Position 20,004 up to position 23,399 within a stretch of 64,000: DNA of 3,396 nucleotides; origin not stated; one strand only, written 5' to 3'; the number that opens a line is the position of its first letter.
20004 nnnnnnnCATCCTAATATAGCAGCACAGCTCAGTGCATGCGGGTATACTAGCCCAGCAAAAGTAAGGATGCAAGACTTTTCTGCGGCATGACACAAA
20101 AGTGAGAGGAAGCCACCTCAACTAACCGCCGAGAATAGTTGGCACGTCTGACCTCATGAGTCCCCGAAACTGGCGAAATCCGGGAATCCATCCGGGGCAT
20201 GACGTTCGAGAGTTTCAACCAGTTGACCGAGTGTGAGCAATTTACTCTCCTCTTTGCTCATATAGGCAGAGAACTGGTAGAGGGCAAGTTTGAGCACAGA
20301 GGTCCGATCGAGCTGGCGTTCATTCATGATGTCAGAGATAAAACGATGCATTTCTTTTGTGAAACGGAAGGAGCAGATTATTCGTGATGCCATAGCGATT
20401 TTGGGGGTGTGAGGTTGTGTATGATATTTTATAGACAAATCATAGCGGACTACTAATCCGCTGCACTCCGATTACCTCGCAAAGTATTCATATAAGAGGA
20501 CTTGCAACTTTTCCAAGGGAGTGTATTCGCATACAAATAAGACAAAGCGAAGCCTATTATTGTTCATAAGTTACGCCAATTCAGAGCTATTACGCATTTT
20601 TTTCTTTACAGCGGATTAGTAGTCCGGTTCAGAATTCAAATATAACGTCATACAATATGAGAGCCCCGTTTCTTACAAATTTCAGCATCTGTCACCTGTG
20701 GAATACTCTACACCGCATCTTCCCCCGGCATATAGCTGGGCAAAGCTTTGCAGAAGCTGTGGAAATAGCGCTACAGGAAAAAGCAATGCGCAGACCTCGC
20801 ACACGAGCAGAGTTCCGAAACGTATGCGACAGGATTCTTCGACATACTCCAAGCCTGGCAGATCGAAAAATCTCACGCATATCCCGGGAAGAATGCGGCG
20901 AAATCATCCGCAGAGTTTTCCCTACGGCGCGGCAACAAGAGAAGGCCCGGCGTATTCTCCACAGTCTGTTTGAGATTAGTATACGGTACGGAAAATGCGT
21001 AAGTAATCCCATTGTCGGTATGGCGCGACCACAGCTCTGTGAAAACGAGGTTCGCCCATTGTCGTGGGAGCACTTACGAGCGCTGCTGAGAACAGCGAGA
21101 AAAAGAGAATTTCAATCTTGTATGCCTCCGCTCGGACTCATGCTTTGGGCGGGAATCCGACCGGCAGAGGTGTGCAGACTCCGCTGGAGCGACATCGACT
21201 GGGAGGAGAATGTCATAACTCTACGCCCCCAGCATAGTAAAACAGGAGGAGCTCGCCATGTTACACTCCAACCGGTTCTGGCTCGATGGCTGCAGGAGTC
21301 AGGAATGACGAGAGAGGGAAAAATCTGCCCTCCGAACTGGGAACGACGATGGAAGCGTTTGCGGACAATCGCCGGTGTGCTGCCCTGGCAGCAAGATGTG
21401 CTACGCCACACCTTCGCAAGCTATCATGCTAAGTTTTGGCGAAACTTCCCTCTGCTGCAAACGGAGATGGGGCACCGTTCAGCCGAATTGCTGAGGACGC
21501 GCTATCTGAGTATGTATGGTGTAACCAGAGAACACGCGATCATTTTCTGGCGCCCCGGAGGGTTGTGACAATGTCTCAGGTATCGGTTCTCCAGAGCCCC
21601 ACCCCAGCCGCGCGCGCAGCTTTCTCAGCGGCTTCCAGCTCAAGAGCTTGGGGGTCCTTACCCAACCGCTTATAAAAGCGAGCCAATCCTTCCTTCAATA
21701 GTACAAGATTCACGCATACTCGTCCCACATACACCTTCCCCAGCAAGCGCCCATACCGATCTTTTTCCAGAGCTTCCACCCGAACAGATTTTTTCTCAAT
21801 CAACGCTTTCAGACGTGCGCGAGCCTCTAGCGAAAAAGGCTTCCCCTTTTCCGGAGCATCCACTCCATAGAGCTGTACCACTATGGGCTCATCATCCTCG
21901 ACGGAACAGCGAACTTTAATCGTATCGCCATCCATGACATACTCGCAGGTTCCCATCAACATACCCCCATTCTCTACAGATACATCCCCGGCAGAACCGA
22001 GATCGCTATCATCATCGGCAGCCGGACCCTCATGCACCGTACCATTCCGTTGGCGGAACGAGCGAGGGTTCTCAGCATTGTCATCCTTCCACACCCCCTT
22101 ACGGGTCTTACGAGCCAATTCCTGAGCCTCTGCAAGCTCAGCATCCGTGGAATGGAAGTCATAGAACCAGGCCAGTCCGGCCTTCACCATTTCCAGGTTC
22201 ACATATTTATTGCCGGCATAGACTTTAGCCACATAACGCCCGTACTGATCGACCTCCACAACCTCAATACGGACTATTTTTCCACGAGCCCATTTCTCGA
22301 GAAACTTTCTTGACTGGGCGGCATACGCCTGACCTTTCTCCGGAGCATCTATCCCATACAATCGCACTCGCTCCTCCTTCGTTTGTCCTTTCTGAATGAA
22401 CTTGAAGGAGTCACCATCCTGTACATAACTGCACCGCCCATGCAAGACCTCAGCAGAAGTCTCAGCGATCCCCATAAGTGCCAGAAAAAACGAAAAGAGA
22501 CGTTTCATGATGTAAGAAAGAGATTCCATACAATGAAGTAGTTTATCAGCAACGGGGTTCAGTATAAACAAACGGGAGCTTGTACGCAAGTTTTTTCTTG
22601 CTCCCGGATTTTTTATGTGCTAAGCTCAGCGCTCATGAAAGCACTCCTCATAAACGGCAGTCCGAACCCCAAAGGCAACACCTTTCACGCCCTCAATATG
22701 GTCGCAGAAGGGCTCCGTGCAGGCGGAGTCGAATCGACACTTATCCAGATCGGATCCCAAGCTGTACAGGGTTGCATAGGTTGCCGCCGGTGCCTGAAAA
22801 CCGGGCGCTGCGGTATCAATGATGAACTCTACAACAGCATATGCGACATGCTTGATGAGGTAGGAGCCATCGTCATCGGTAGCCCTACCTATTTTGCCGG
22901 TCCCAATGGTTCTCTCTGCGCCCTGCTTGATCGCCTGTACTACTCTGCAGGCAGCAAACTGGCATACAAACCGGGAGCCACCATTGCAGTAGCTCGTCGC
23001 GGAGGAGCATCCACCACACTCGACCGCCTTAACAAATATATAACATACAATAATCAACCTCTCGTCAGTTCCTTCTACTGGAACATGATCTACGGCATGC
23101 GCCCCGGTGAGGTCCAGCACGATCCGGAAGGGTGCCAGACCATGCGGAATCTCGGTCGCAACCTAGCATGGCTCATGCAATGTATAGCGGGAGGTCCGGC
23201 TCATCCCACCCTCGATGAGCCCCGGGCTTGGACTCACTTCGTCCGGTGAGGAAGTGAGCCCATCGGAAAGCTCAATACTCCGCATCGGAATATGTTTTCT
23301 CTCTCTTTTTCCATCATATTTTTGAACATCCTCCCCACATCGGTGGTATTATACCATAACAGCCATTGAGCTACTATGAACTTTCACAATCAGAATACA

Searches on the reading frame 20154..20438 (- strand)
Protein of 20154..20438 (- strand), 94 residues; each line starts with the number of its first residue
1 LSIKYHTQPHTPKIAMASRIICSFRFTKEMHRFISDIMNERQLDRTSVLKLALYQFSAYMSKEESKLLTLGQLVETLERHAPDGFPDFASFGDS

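Call 5: search_protein_families(library=pfam, proteins=[window:20154-20438:-], max_evalue=0.01)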
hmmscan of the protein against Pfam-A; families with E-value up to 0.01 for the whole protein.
window:20154-20438:- (94 aa): 0 families

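Call 45: find_encoding_contigs(protein=window:20154-20393:-, flank=1500, max_places=10)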
Protein window:20154-20393:- (79 aa): no gene with exactly this product is on record in the collection.

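Call 49: search_protein_families(library=ncbifam, proteins=[window:20154-20393:-], max_evalue=1)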
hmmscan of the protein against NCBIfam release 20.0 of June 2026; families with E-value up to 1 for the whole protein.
window:20154-20393:- (79 aa): 0 families

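Call 50: search_protein_families(library=pfam, proteins=[window:20154-20393:-], max_evalue=10)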
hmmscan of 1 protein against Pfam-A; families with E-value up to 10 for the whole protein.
window:20154-20393:- (79 aa): 2 families
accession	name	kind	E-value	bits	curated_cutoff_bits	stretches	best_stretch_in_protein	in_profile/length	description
PF15035.11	Rootletin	-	0.067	13.6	36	1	12-65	110-165/188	Ciliary rootlet component, centrosome cohesion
PF14390.12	DUF4420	-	0.14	11.7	27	1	16-65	190-237/306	Putative PD-(D/E)XK family member, (DUF4420)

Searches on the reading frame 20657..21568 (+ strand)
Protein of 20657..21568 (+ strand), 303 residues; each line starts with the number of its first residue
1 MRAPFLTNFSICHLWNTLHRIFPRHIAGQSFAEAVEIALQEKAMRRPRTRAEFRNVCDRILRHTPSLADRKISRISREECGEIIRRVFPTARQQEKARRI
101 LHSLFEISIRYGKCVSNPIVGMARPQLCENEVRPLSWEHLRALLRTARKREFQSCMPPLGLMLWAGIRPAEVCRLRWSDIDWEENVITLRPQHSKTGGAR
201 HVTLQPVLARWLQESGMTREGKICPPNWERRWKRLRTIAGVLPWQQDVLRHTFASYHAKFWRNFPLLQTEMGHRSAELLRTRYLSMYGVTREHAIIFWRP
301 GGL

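Call 5: search_protein_families(library=pfam, proteins=[window:20657-21568:+], max_evalue=0.01)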
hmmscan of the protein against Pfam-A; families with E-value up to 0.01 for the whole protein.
window:20657-21568:+ (303 aa): 1 family
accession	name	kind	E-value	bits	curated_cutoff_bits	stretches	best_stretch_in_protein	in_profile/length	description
PF00589.27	Phage_integrase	-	3.6e-13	50.1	27.1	1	153-284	24-166/172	Phage integrase family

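Call 15: find_related_loci(query=window:20657-21568:+, collection=genome_contigs, flank=2500)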
Query window:20657-21568:+ (303 aa) in genome_contigs; peptide patterns used: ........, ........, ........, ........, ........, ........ (x = any residue, [..] = any of these).
37 stretches matched a pattern; 7 encode a relative of the query (tblastn E <= 1e-3); 7 distinct loci.
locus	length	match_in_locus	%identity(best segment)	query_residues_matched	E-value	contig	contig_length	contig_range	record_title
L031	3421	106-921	59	30-303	3e-102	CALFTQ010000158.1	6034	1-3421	MAG TPA_asm: uncultured Verrucomicrobiales bacterium isolate SRR6425825_bin.50_CONCOCT_v1.1_MAG genome assembly, contig:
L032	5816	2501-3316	58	30-303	1e-98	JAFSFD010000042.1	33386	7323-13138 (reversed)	MAG: Akkermansia sp. isolate RGIG3086 Goat_Rectum-5__c483, whole genome shotgun sequence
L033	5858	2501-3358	50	22-303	3e-85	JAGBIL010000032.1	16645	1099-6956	MAG: Opitutales bacterium isolate RGIG9148 Water_deer_Rectum.Co__c1164480, whole genome shotgun sequence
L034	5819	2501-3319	49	30-298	4e-79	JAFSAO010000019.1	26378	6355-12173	MAG: Opitutales bacterium isolate RGIG2967 Goat_Rectum-1__c511, whole genome shotgun sequence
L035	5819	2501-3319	49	30-298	7e-79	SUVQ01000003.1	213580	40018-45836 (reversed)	MAG: Verrucomicrobia bacterium isolate SIG76 NODE_157_length_213580_cov_26.826931, whole genome shotgun sequence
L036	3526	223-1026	45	31-299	1e-72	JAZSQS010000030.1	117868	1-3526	MAG: Akkermansia sp. isolate T1900044541_TS20190007.MAGScoT_cleanbin_000020 SGB_71_k141_574539, whole genome shotgun seq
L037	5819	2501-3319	49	30-298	4e-78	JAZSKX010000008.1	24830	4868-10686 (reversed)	MAG: Candidatus Spyradenecus sp. isolate T1900044559_TS20190025.MAGScoT_cleanbin_000012 SGB_350_k141_366143, whole genom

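Call 46: find_encoding_contigs(protein=window:20657-21568:+, flank=1500, max_places=10)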
Protein window:20657-21568:+ (303 aa): 4 contigs read that carry it; 4 places shown.
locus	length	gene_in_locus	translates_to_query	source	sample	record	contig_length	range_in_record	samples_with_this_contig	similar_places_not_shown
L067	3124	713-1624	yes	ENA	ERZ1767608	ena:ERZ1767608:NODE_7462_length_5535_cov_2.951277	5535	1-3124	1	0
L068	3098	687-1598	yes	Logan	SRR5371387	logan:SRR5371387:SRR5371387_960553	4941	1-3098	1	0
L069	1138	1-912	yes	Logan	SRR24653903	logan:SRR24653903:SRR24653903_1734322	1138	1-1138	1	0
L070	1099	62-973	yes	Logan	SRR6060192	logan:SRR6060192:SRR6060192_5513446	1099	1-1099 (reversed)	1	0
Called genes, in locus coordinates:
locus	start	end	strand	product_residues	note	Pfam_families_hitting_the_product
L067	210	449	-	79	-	-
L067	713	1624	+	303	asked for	PF00589:Phage_integrase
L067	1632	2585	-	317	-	PF00565:SNase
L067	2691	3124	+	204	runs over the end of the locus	PF03358:FMN_red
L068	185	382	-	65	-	-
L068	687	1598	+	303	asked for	PF00589:Phage_integrase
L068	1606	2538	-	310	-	PF00565:SNase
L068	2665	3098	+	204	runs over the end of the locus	PF03358:FMN_red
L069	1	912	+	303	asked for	PF00589:Phage_integrase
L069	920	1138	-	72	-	?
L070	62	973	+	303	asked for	PF00589:Phage_integrase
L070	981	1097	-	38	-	?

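Call 49: search_protein_families(library=ncbifam, proteins=[window:20657-21568:+], max_evalue=1)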
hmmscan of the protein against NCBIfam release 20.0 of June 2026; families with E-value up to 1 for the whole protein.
window:20657-21568:+ (303 aa): 9 families
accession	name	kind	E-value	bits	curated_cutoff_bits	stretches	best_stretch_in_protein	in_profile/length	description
NF040815.2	recomb_XerA_Arch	equivalog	1.3e-09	38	220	1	94-277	61-246/263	site-specific tyrosine recombinase/integron integrase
TIGR02225.1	recomb_XerD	equivalog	2.5e-05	23.8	329.6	1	71-214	37-182/290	site-specific tyrosine recombinase XerD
TIGR02224.1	recomb_XerC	equivalog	0.00036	20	335.15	1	101-214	73-186/295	tyrosine recombinase XerC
TIGR02249.1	integrase_gron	subfamily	0.00043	19.7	265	1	160-214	123-175/315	integron integrase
NF001399.0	PRK00283.1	subfamily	0.00055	19.3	279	1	74-214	50-192/300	tyrosine recombinase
NF003462.0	PRK05084.1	equivalog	0.00083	18.2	267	1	249-277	308-336/360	tyrosine recombinase XerS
NF007370.0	PRK09870.1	subfamily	0.0036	17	221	1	152-190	30-69/200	tyrosine-type DNA invertase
NF002685.0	PRK02436.1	equivalog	0.01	15.7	178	1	161-214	120-169/245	site-specific tyrosine recombinase XerD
NF002331.0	PRK01287.1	subfamily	0.074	12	371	1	162-213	170-220/365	site-specific tyrosine recombinase XerC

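Call 51: search_solved_structures(query=window:20657-21568:+, max_evalue=0.01, show_alignments=2)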
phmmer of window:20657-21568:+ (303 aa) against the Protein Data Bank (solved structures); distinct sequences matched with E-value up to 0.01: 2.
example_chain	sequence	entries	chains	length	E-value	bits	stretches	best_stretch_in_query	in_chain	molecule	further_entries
4a8e_A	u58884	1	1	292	0.0013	21.3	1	125-275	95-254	PROBABLE TYROSINE RECOMBINASE XERC-LIKE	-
5hxy_A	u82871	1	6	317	0.0053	19.2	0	159-191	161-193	Tyrosine recombinase XerA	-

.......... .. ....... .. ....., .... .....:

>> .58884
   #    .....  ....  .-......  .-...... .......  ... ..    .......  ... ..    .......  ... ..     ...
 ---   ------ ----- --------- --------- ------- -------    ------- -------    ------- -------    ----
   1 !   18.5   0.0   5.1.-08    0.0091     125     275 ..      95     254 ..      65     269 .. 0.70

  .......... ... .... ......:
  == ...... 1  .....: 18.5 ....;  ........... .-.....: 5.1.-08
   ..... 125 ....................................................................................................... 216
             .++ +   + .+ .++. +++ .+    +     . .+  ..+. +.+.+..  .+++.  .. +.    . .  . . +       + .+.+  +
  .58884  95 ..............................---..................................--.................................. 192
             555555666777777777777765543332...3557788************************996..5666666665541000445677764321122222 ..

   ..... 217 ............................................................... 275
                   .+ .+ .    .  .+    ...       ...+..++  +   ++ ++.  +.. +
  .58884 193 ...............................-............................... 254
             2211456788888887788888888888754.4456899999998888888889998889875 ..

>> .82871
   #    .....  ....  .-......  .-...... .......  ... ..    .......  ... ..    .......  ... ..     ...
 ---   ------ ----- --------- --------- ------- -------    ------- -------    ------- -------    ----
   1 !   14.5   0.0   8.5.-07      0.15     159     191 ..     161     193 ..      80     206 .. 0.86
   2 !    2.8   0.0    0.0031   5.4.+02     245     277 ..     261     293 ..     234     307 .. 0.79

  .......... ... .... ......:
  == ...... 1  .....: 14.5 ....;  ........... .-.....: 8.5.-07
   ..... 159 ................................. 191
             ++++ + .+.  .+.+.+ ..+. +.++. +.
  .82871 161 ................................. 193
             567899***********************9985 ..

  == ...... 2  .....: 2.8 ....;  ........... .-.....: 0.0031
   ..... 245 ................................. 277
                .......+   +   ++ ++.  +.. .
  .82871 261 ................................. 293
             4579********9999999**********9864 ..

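Call 83: find_encoding_contigs(protein=L067:210-449:-, flank=900, max_places=10)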
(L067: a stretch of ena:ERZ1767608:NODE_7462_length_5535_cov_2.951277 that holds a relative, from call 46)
Protein L067:210-449:- (79 aa): 2 contigs read that carry it; 2 places shown.
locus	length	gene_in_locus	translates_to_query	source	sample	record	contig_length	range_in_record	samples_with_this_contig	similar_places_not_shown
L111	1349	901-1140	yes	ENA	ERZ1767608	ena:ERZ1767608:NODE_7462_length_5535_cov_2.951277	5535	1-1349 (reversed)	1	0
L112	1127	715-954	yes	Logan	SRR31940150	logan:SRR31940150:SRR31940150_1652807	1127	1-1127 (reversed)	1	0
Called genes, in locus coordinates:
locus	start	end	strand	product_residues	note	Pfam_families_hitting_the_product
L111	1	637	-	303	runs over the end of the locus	PF00589:Phage_integrase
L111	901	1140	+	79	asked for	-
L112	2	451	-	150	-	?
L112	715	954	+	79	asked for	-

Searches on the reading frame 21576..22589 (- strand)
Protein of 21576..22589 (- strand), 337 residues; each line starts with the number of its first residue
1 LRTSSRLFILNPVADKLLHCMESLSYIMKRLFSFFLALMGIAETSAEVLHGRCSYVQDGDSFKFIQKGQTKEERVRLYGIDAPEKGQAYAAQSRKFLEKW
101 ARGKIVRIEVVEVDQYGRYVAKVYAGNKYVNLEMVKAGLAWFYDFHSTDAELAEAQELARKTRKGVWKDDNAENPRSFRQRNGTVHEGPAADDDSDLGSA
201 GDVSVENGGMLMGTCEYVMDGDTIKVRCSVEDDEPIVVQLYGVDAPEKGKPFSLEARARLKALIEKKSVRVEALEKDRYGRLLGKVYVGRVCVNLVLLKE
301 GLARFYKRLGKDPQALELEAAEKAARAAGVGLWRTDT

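Call 5: search_protein_families(library=pfam, proteins=[window:21576-22589:-], max_evalue=0.01)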
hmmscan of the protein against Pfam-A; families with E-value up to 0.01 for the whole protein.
window:21576-22589:- (337 aa): 1 family
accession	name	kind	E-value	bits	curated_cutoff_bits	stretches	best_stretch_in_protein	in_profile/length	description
PF00565.23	SNase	-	2.2e-48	163.6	21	2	74-169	1-107/107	Staphylococcal nuclease homologue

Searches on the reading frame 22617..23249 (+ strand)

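Call 5: search_protein_families(library=pfam, proteins=[window:22617-23249:+], max_evalue=0.01)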
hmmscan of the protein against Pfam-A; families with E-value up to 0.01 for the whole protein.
window:22617-23249:+ (210 aa): 2 families
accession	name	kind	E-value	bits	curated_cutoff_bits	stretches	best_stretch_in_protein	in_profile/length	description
PF03358.20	FMN_red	-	1.1e-21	77.5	24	1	7-155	1-145/152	NADPH-dependent FMN reductase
PF02525.22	Flavodoxin_2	-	0.0074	16.4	27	0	7-107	1-103/198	Flavodoxin-like fold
